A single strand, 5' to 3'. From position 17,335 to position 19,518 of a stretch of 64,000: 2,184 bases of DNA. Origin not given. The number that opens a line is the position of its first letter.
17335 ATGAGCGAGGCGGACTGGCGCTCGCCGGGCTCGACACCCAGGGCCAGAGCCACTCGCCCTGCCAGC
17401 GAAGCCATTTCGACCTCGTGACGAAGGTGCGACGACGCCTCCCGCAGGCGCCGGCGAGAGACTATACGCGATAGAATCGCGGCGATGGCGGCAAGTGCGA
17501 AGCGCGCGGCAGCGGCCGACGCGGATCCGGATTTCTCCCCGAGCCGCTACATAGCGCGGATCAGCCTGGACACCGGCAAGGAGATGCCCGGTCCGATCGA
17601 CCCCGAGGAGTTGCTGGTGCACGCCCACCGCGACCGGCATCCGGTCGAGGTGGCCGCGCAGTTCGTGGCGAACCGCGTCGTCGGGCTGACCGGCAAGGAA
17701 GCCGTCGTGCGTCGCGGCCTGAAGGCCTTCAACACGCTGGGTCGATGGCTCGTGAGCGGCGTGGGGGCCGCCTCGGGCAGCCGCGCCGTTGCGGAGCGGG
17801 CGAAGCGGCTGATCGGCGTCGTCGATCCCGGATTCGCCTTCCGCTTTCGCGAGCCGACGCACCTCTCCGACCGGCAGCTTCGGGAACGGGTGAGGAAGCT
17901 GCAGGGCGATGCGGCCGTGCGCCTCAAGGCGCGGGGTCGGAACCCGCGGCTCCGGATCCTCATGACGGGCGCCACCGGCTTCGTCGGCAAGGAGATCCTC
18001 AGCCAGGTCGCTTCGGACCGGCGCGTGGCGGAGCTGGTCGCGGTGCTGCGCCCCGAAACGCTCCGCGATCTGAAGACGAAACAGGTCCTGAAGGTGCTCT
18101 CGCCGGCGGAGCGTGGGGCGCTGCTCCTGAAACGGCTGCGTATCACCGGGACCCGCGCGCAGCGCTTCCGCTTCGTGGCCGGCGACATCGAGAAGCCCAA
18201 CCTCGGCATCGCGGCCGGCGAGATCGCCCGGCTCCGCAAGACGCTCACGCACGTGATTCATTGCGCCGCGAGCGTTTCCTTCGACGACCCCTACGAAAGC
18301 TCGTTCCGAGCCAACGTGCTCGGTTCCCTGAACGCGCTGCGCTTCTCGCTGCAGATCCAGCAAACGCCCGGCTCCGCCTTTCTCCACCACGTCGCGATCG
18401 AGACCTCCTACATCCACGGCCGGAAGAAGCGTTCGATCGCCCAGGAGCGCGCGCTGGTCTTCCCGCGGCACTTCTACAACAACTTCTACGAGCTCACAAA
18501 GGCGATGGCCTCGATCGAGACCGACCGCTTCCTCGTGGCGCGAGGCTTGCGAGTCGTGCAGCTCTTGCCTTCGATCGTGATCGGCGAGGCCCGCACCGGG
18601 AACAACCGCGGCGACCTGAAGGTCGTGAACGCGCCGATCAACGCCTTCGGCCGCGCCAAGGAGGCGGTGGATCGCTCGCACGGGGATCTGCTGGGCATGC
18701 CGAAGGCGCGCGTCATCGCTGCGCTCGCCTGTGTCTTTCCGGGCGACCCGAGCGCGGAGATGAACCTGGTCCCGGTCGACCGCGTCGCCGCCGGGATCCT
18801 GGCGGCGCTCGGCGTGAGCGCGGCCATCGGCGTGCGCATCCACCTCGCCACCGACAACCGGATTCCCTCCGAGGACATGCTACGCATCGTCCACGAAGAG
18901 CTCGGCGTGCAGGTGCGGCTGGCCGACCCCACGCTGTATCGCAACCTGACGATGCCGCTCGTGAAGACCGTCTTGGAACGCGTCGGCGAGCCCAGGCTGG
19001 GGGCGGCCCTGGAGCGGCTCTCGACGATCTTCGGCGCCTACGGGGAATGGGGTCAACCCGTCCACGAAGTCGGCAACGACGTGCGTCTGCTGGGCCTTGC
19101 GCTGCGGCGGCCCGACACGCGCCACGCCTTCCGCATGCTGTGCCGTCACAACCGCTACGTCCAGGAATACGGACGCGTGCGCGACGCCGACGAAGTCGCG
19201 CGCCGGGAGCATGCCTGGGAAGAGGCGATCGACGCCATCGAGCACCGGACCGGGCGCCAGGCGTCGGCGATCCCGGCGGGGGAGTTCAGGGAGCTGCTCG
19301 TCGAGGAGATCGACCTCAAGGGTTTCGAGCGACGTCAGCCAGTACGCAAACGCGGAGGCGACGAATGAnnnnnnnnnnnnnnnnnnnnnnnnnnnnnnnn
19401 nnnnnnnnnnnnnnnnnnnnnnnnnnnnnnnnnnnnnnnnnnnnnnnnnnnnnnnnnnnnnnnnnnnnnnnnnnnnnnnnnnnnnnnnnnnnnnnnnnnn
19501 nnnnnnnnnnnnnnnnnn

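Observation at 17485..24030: Lipid/storage-body-like locus: PhaR and two phasins with a fatty-acyl-reductase-like enzyme, PlsC, an SDR epimerase and a patatin lipase, but no PHA synthase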

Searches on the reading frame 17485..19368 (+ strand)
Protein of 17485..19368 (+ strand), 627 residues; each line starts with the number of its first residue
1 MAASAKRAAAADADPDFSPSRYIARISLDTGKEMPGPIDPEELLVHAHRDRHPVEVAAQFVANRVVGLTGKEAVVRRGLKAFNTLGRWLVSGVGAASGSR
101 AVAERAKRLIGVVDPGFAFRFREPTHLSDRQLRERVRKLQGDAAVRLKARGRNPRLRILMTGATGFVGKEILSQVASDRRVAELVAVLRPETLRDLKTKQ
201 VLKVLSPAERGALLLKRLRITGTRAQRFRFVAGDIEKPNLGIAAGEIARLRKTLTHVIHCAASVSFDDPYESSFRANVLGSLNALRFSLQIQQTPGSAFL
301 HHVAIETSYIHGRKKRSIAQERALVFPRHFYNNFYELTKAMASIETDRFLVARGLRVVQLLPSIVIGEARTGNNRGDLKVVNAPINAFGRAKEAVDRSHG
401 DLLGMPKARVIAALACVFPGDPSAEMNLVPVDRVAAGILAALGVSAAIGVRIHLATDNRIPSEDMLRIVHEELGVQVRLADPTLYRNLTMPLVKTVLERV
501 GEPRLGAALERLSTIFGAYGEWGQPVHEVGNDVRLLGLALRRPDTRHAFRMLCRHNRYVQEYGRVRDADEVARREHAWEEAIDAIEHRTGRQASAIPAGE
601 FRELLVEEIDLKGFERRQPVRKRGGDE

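Call 3: search_protein_families(library=pfam, max_evalue=0.01, proteins=[window:17485-19368:+])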
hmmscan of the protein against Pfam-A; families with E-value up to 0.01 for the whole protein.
window:17485-19368:+ (627 aa): 2 families
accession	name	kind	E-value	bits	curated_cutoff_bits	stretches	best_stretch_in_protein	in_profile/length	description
PF07993.18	NAD_binding_4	-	9e-30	104.1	20.1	1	161-377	2-219/258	Male sterility protein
PF01370.27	Epimerase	-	8.8e-10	38.8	20.9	1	158-392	1-197/240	NAD dependent epimerase/dehydratase family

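Call 4: search_protein_families(library=ncbifam, max_evalue=0.01, proteins=[window:17485-19368:+])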
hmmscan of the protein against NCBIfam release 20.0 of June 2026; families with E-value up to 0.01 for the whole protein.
window:17485-19368:+ (627 aa): 6 families
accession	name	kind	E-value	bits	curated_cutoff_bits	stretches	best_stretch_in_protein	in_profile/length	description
TIGR01746.1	Thioester-redct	subfamily_domain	5.4e-21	75.3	213.35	1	158-342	2-173/371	thioester reductase domain-containing protein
NF005539.0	PRK07201.1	equivalog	5.5e-16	58.4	549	1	158-481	3-271/657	SDR family oxidoreductase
NF041592.1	carboxyl_red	equivalog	6.3e-11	40.7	1300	1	143-307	753-912/1160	carboxylic acid reductase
TIGR03443.1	alpha_am_amid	equivalog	2e-10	38.7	1030.1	1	154-292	971-1101/1390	L-aminoadipate-semialdehyde dehydrogenase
NF038078.1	NRPS_MxcG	equivalog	2.2e-10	38.5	2300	1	127-304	1059-1216/1442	myxochelin non-ribosomal peptide synthetase MxcG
TIGR03466.1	HpnA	hypoth_equivalog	0.00075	18.5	367.65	0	158-177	3-22/327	hopanoid-associated sugar epimerase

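Call 9: find_homologous_proteins(query=window:17485-19368:+, max_evalue=1e-10)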
Query window:17485-19368:+ (627 aa): 1233 proteins with E <= 1e-10 among 8000 candidates; the best 120 are listed.
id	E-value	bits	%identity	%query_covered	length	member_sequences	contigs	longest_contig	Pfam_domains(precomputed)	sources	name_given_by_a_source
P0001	0.0e+0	1373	100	100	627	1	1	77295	PF07993.19,PF01370.28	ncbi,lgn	-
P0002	0.0e+0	1183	86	100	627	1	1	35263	PF07993.19,PF01370.28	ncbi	-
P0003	0.0e+0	1182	87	100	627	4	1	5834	PF07993.19,PF01370.28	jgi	jgi:nucleoside-diphosphate-sugar epimerase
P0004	0.0e+0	1094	79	100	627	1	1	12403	PF07993.19,PF01370.28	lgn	-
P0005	0.0e+0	1089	80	100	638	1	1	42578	PF07993.19,PF01370.28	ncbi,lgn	-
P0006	0.0e+0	1079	79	98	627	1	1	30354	PF07993.19,PF01370.28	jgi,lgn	jgi:nucleoside-diphosphate-sugar epimerase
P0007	0.0e+0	1034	75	98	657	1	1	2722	PF07993.19,PF01370.28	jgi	jgi:nucleoside-diphosphate-sugar epimerase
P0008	0.0e+0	1034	75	98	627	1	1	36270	PF07993.19,PF01370.28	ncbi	-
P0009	0.0e+0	1032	77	96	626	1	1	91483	PF07993.19,PF01370.28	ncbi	-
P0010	0.0e+0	1028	75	99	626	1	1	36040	PF07993.19,PF01370.28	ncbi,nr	ncbi:MAG TPA: SDR family oxidoreductase [Vicinamibacteria bacterium]|nr:SDR family oxidoreductase [V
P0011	0.0e+0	1027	75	98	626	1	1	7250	PF07993.19,PF01370.28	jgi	jgi:nucleoside-diphosphate-sugar epimerase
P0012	0.0e+0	1023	78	96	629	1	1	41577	PF07993.19,PF01370.28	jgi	jgi:nucleoside-diphosphate-sugar epimerase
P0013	0.0e+0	1013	75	96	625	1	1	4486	PF07993.19,PF01370.28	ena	-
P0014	0.0e+0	1012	75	96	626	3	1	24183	PF07993.19,PF01370.28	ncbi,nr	ncbi:MAG TPA: SDR family oxidoreductase [Vicinamibacteria bacterium]|nr:SDR family oxidoreductase [V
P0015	1.9e-297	1006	74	97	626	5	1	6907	PF07993.19,PF01370.28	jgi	jgi:nucleoside-diphosphate-sugar epimerase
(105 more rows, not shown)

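Call 10: find_encoding_contigs(protein=P0001, flank=10000, max_places=3)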
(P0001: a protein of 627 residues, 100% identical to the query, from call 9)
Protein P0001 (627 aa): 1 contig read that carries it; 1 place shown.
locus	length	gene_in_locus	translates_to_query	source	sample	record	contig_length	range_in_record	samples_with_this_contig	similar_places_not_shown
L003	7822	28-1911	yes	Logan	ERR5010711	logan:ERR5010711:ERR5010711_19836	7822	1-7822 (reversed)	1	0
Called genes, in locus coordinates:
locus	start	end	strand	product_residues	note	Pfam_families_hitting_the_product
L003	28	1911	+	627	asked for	PF01370:Epimerase, PF07993:NAD_binding_4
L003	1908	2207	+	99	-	-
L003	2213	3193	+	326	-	PF01073:3Beta_HSD, PF01370:Epimerase, PF04321:RmlD_sub_bind (weak), PF16363:GDP_Man_Dehyd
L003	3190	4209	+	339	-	PF01553:Acyltransferase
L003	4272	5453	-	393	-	PF01734:Patatin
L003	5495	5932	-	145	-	PF05597:Phasin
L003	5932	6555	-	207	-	PF07879:PHB_acc_N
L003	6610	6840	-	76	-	-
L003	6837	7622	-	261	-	PF01520:Amidase_3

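Call 15: find_related_loci(query=A1, collection=genome_contigs, flank=10000)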
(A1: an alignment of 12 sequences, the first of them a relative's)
Query A1 (627 aa) in genome_contigs; peptide patterns used: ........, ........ (x = any residue, [..] = any of these).
155 stretches matched a pattern; 141 encode a relative of the query (tblastn E <= 1e-3); the best 80 are kept; 80 distinct loci.
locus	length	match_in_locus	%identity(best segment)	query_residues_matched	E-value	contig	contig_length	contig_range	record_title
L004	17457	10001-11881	86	1-627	0e+0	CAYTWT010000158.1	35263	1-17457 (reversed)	MAG TPA_asm: uncultured Acidobacteriota bacterium isolate binchicken_co165_5 genome assembly, contig: k141_1058648, whol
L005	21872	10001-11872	80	1-624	0e+0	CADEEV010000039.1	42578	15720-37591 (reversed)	MAG: uncultured Acidobacteria bacterium isolate Acidobacteria sp. RBC046 genome assembly, contig: MAG046_39, whole genom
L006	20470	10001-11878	74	1-625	0e+0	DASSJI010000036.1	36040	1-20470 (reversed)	MAG TPA_asm: Vicinamibacteria bacterium isolate SMAG_U1111 k141_1414123, whole genome shotgun sequence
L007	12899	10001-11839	74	3-615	0e+0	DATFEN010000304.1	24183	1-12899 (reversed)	MAG TPA_asm: Vicinamibacteria bacterium isolate SMAG_U8608 k141_2315641, whole genome shotgun sequence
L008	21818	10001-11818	70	16-621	0e+0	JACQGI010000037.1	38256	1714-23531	MAG: Acidobacteria bacterium isolate NC_groundwater_1069_Ag_S2p5_71_226 S_2p5_S6_coassembly_k141_4466627, whole genome s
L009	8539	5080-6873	67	18-615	0e+0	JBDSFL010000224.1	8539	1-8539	MAG: Thermoanaerobaculia bacterium isolate cluster1_bin.227 k127_608444, whole genome shotgun sequence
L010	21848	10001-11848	67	1-623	0e+0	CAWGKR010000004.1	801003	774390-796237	MAG: uncultured Acidobacteriota bacterium isolate MFD02134.bin.2.48 genome assembly, contig: contig_19725, whole genome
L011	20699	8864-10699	69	2-611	0e+0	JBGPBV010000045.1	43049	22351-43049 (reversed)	MAG: Vicinamibacteria bacterium isolate OBJ_0618_050_8 k141_483269_length_43049_cov_32.5792, whole genome shotgun sequen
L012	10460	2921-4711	69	18-614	0e+0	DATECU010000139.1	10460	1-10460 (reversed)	MAG TPA_asm: Vicinamibacteria bacterium isolate SMAG_U8280 k141_3222727, whole genome shotgun sequence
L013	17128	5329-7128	66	18-617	0e+0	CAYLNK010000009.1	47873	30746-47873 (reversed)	MAG TPA_asm: uncultured Holophagales bacterium isolate binchicken_co322_3 genome assembly, contig: NODE_1329_length_4787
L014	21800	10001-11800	66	18-617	0e+0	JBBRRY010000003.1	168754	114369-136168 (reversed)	MAG: Thermoanaerobaculia bacterium isolate La2_maxbin2.056 La2_maxbin2.056_K_2611024L168754_cov_77.0323, whole genome sh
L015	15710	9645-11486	67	9-619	0e+0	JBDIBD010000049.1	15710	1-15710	MAG: Vicinamibacteria bacterium isolate AS-MICRO-OLR.136 NODE_14932_length_15710_cov_10.063121, whole genome shotgun seq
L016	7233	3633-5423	66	18-614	0e+0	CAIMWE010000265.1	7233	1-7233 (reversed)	MAG: uncultured Acidobacteria bacterium isolate AlinenLipids_bin-9101 genome assembly, contig: bin-9101:265/305, whole g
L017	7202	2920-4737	67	15-621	0e+0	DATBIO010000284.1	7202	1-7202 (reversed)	MAG TPA_asm: Vicinamibacteria bacterium isolate SMAG_U3896 k141_3499630, whole genome shotgun sequence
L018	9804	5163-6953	65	18-614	0e+0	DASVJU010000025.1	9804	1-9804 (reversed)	MAG TPA_asm: Thermoanaerobaculia bacterium isolate SMAG_U3027 k141_229464, whole genome shotgun sequence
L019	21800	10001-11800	65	18-617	0e+0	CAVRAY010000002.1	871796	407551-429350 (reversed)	MAG: Thermoanaerobaculia bacterium isolate MFD04944.bin.2.108 genome assembly, contig: contig_51571, whole genome shotgu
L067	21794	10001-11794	65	18-615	0e+0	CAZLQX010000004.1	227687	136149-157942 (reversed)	MAG TPA_asm: uncultured Holophagales bacterium isolate binchicken_co22_26 genome assembly, contig: NODE_28_length_227687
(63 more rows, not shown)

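Call 18: search_protein_families(library=pfam, max_evalue=0.001, proteins=[L067:6959-7300:+, L067:7297-9774:+, L067:11839-12294:-, L067:12291-13481:-, L067:13488-15374:-, L019:8333-9085:+, L019:12060-12848:-, L019:12845-14461:-, L019:14458-14958:-, L019:15042-15389:-])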
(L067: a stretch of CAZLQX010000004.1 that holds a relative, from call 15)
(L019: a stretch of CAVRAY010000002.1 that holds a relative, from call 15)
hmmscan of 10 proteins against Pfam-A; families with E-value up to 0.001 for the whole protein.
L067:6959-7300:+ (113 aa): 2 families
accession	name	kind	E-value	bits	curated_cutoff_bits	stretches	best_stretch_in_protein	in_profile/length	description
PF01740.26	STAS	-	1.1e-14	54.5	22.6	1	20-106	18-106/106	STAS domain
PF13466.11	STAS_2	-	1.3e-14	54.6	29.2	1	20-94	6-80/80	STAS domain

L067:7297-9774:+ (825 aa): 1 family
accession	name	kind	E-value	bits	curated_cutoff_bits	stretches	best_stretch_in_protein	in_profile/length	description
PF00343.26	Phosphorylase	-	0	1019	27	1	100-813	2-712/713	Carbohydrate phosphorylase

L067:11839-12294:- (151 aa): 1 family
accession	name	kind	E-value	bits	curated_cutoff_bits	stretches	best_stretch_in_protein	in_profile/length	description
PF14534.12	DUF4440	-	0.00079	20.3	25.2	0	26-106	1-83/107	Domain of unknown function (DUF4440)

L067:12291-13481:- (396 aa): 4 families
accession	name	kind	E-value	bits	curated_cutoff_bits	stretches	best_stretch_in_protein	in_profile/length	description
PF07690.21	MFS_1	-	1.9e-55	188.6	33.4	2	18-237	2-228/347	Major Facilitator Superfamily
PF12832.13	MFS_1_like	-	6.8e-11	42.3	25.2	1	14-163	214-365/373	MFS_1 like family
PF13347.12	MFS_2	-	1e-08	34.6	27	1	165-361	178-382/427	MFS/sugar transport protein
PF05977.19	MFS_3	-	0.00011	21.2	27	1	69-383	67-390/524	Transmembrane secretion effector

L067:13488-15374:- (628 aa): 6 families
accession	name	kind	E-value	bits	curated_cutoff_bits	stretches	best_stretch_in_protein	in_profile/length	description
PF02421.24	FeoB_N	-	8.7e-48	162.2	27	1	22-180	2-154/156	Ferrous iron transport protein B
PF07670.19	Gate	-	2.6e-39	134.3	29.6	2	299-394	1-103/104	Nucleoside recognition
PF07664.17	FeoB_C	-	1.5e-18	66.7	26.6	1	413-465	1-54/54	Ferrous iron transport protein B C terminus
PF01926.29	MMR_HSR1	-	1.2e-17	64.5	21.9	1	23-118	2-90/113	50S ribosome-binding GTPase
PF03193.22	RsgA_GTPase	-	4.8e-05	23.7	30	0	117-186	42-108/174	RsgA GTPase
PF09439.16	SRPRB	-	0.00064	19.6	25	1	20-82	3-60/178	Signal recognition particle receptor beta subunit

L019:8333-9085:+ (250 aa): 2 families
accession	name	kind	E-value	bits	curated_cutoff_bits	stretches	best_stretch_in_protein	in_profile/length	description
PF00072.30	Response_reg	-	1.6e-26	93.1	30.2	1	9-118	2-110/111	Response regulator receiver domain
PF04397.21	LytTR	-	1e-20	74.2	22.6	1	155-248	4-97/98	LytTr DNA-binding domain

L019:12060-12848:- (262 aa): 1 family
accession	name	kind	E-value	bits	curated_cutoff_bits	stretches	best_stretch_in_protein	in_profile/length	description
PF00795.27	CN_hydrolase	-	8.9e-34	117.4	23.2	1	5-251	1-251/256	Carbon-nitrogen hydrolase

L019:12845-14461:- (538 aa): 7 families
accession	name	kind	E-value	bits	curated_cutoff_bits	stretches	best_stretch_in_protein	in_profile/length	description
PF00033.24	Cytochrome_B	-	6.7e-49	166.7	27.2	1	25-209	5-188/189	Cytochrome b/b6/petB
PF13631.11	Cytochrom_B_N_2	-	1.4e-48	165.5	27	1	92-254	2-166/169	Cytochrome b(N-terminal)/b6/petB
PF00034.26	Cytochrom_C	-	5.4e-11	44.1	21.3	1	465-537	6-89/90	Cytochrome c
PF13442.11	Cytochrome_CBB3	-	8.7e-11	42.4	27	1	463-534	6-68/68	Cytochrome C oxidase, cbb3-type, subunit III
PF00032.22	Cytochrom_B_C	-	2.3e-09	37.8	20.7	1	258-343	2-84/102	Cytochrome b(C-terminal)/b6/petD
PF02433.20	FixO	-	1.3e-08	35.1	29.6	1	483-529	101-147/219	Cytochrome C oxidase, mono-heme subunit/FixO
PF14358.11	DUF4405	-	3.4e-05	24.7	26.7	1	39-102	5-63/66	Domain of unknown function (DUF4405)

L019:14458-14958:- (166 aa): 1 family
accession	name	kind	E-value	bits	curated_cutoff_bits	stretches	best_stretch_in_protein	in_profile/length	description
PF00355.32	Rieske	-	1.7e-10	41.1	20.3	1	67-147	5-86/88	Rieske [2Fe-2S] domain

L019:15042-15389:- (115 aa): 0 families

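Call 25: search_solved_structures(query=window:17485-19368:+, max_evalue=0.001)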
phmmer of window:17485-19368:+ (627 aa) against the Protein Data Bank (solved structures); distinct sequences matched with E-value up to 0.001: 5.
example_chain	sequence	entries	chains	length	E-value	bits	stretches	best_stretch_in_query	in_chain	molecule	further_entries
4u7w_A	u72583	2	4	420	4.2e-13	52.1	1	157-374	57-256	MxaA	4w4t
4dqv_A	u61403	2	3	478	2.4e-09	39.7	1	143-295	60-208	PROBABLE PEPTIDE SYNTHETASE NRP (PEPTIDE SYNTHASE) | Peptide synthetase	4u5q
5msc_A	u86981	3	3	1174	3e-07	32.7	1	154-336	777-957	Carboxylic acid reductase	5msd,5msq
7eoz_A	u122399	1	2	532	0.0002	23.5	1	158-318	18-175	Fatty acyl-CoA reductase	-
5mso_A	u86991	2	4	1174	0.00041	22.4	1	143-295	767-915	Carboxylic acid reductase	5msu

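Call 39: search_protein_representatives(protein=window:17485-19368:+)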
Query: 627 residues. Proteins with E-value up to 0.001 (for the whole library): 3940; up to 1e-10: 500; up to 1e-30: 90. The best 150 are listed.
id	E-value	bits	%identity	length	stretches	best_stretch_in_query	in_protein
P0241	8.3e-247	837.0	63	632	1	10-615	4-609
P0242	6.1e-195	665.8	52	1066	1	18-614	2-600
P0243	1.3e-177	608.6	49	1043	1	17-601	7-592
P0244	1.6e-173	595.0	59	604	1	25-517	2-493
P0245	1.5e-164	565.4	46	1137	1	20-620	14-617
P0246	1.2e-152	526.2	66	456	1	111-469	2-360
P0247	1.6e-146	505.9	59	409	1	212-601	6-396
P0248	4.3e-145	501.2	46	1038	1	18-616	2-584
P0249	1.0e-144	500.0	45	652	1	14-608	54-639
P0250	4.7e-135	468.0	50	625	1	17-505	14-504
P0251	3.5e-131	455.3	50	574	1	14-473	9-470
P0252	2.3e-104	366.7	43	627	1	118-606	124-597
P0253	6.3e-104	365.3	37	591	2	101-600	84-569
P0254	1.2e-103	364.3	69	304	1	107-352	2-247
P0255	3.2e-100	353.0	40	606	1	108-603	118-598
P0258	4.0e-97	342.8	37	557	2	118-614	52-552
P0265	2.3e-83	297.4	38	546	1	113-617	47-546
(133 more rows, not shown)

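Call 40: search_protein_families(library=pfam, max_evalue=0.001, proteins=[P0242, P0243, P0245, P0248, P0249, P0252, P0253, P0255, P0258, P0265])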
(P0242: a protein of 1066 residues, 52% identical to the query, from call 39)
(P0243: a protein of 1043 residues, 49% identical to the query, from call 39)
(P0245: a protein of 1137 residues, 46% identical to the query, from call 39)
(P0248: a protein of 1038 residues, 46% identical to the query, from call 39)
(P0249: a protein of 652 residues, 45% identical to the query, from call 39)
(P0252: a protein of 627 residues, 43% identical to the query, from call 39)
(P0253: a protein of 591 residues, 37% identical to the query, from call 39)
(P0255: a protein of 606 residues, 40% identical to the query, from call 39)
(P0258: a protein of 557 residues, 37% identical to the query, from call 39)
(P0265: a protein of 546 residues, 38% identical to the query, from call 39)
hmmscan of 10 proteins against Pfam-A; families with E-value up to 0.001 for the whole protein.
P0242 (1066 aa): 4 families
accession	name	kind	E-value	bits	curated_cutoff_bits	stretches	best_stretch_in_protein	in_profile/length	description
PF06974.18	WS_DGAT_C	-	9.2e-36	123.5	20.7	1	920-1060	2-143/145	WS/DGAT C-terminal domain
PF07993.18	NAD_binding_4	-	1.8e-34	119.5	20.1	1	146-422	1-256/258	Male sterility protein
PF03007.21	WS_DGAT_cat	-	1.4e-31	110.7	23.6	1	622-878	1-262/263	Wax ester synthase/diacylglycerol acyltransferase catalytic domain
PF01370.27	Epimerase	-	1.7e-11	44.5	20.9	1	144-378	1-197/240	NAD dependent epimerase/dehydratase family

P0243 (1043 aa): 5 families
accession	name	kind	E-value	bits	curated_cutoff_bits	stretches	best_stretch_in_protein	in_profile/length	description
PF06974.18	WS_DGAT_C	-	2.1e-42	145.1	20.7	1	892-1033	2-144/145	WS/DGAT C-terminal domain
PF07993.18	NAD_binding_4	-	1.6e-35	123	20.1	1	150-428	1-257/258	Male sterility protein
PF03007.21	WS_DGAT_cat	-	1.5e-27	97.5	23.6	1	618-797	1-192/263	Wax ester synthase/diacylglycerol acyltransferase catalytic domain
PF01370.27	Epimerase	-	9.4e-11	42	20.9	1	148-383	1-197/240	NAD dependent epimerase/dehydratase family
PF00668.25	Condensation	-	7.7e-08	31.9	30.6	1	641-754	33-147/456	Condensation domain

P0245 (1137 aa): 7 families
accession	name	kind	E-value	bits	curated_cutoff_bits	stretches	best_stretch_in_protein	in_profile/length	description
PF06974.18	WS_DGAT_C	-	8.8e-42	143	20.7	1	987-1129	2-145/145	WS/DGAT C-terminal domain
PF07993.18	NAD_binding_4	-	3.1e-38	131.9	20.1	1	155-371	1-217/258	Male sterility protein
PF03007.21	WS_DGAT_cat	-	2.1e-33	116.7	23.6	1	680-944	1-262/263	Wax ester synthase/diacylglycerol acyltransferase catalytic domain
PF01370.27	Epimerase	-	1.2e-12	48.3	20.9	1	153-386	1-195/240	NAD dependent epimerase/dehydratase family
PF00668.25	Condensation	-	3.3e-06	26.5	30.6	1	690-817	20-147/456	Condensation domain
PF01073.25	3Beta_HSD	-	3.8e-06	26.6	22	1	155-339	2-154/280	3-beta hydroxysteroid dehydrogenase/isomerase family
PF16363.11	GDP_Man_Dehyd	-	0.00024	21.1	27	0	216-355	46-177/332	GDP-mannose 4,6 dehydratase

P0248 (1038 aa): 5 families
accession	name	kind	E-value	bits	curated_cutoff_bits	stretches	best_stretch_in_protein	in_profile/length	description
PF06974.18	WS_DGAT_C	-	7.2e-40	136.8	20.7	1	892-1033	2-144/145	WS/DGAT C-terminal domain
PF07993.18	NAD_binding_4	-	2.5e-31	109.2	20.1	1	137-404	1-256/258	Male sterility protein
PF03007.21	WS_DGAT_cat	-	2.6e-22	80.3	23.6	1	604-851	4-262/263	Wax ester synthase/diacylglycerol acyltransferase catalytic domain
PF01370.27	Epimerase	-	3.2e-11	43.5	20.9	1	135-337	1-176/240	NAD dependent epimerase/dehydratase family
PF00668.25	Condensation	-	0.00069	18.9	30.6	0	614-741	23-154/456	Condensation domain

P0249 (652 aa): 3 families
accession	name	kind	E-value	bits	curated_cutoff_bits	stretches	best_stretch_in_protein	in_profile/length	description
PF07993.18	NAD_binding_4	-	2.9e-28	99.1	20.1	1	202-467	1-257/258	Male sterility protein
PF01370.27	Epimerase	-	1.2e-12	48.3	20.9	1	201-476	2-229/240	NAD dependent epimerase/dehydratase family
PF16363.11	GDP_Man_Dehyd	-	3.3e-05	24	27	1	201-404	1-182/332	GDP-mannose 4,6 dehydratase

P0252 (627 aa): 1 family
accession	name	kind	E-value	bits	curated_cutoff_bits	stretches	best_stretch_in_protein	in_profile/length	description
PF07993.18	NAD_binding_4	-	1.1e-25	90.7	20.1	1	159-366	1-219/258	Male sterility protein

P0253 (591 aa): 3 families
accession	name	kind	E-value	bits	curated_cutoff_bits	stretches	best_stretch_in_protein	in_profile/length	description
PF07993.18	NAD_binding_4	-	1.1e-30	107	20.1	1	144-361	1-227/258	Male sterility protein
PF01370.27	Epimerase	-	3.7e-09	36.8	20.9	1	142-366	1-195/240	NAD dependent epimerase/dehydratase family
PF16363.11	GDP_Man_Dehyd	-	4e-06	26.9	27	1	143-307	1-153/332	GDP-mannose 4,6 dehydratase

P0255 (606 aa): 2 families
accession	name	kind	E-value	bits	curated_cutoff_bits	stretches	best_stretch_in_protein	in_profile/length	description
PF07993.18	NAD_binding_4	-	2e-24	86.6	20.1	1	171-390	3-230/258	Male sterility protein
PF01370.27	Epimerase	-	4.2e-09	36.6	20.9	1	167-390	1-193/240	NAD dependent epimerase/dehydratase family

P0258 (557 aa): 2 families
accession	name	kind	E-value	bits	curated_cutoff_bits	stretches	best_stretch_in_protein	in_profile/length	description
PF07993.18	NAD_binding_4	-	6.4e-33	114.4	20.1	1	94-306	1-215/258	Male sterility protein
PF01370.27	Epimerase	-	5e-09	36.4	20.9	1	92-319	1-191/240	NAD dependent epimerase/dehydratase family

P0265 (546 aa): 2 families
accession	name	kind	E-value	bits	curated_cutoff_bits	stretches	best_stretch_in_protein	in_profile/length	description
PF07993.18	NAD_binding_4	-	5.3e-27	95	20.1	1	94-316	1-225/258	Male sterility protein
PF01370.27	Epimerase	-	6.2e-09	36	20.9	1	92-371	1-227/240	NAD dependent epimerase/dehydratase family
